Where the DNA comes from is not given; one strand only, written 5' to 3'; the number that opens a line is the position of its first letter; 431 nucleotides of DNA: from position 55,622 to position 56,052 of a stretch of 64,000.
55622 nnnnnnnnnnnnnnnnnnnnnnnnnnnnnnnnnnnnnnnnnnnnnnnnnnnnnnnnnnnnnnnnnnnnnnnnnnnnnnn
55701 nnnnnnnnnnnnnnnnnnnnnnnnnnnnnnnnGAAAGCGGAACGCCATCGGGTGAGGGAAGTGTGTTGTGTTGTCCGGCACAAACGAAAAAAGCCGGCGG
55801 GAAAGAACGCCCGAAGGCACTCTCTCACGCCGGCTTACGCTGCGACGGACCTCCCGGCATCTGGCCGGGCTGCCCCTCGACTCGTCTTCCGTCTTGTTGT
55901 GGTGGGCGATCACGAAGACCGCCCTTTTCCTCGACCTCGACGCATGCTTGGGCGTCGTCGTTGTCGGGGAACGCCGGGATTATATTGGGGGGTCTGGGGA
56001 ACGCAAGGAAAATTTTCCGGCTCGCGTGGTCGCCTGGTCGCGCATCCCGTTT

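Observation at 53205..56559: CsrA homolog sandwiched between DUF2294/MpsC-like paralogs with a response-regulator PP2C phosphatase, divergent from the DAB cluster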

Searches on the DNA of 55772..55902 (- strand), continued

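Call 106: search_with_rna_model(model_id=R1, sources=[L175, L176], max_evalue=0.01)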
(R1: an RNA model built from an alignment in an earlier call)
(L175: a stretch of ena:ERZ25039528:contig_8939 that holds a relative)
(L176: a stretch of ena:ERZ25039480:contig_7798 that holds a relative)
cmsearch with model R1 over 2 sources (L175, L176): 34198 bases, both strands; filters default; matches with E-value up to 0.01: 20.
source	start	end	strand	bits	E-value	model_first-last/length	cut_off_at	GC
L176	5522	5650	+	93.7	2e-24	1-132/132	no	0.55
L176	279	407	+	92.9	3.3e-24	1-132/132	no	0.54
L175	9402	9529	+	87.8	8.3e-23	1-132/132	no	0.55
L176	9402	9529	+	87.6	9.7e-23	1-132/132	no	0.56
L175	2680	2809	+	85.6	3.3e-22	1-132/132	no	0.53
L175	5522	5650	+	81.7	3.9e-21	1-132/132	no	0.5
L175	13622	13750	+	81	6e-21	1-132/132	no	0.55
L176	2184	2313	+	80.7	7.6e-21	1-132/132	no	0.53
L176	12120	12248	+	80.3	9.4e-21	1-132/132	no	0.53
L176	3429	3559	+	78.5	3e-20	1-132/132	no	0.53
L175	3914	4044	+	76.6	1e-19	1-132/132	no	0.53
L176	12184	12229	-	31.3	2.9e-07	68-113/132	no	0.59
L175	13686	13731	-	31.3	2.9e-07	68-113/132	no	0.54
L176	5586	5631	-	30.5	4.8e-07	68-113/132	no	0.57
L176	343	388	-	29.1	1.2e-06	68-113/132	no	0.63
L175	2745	2790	-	26.8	5e-06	68-113/132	no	0.61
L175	3978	4025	-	25.2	1.4e-05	68-113/132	no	0.58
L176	3493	3540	-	25.2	1.4e-05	68-113/132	no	0.58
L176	2249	2294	-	18.6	0.00091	68-113/132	no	0.61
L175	5586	5631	-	17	0.0024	68-113/132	no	0.61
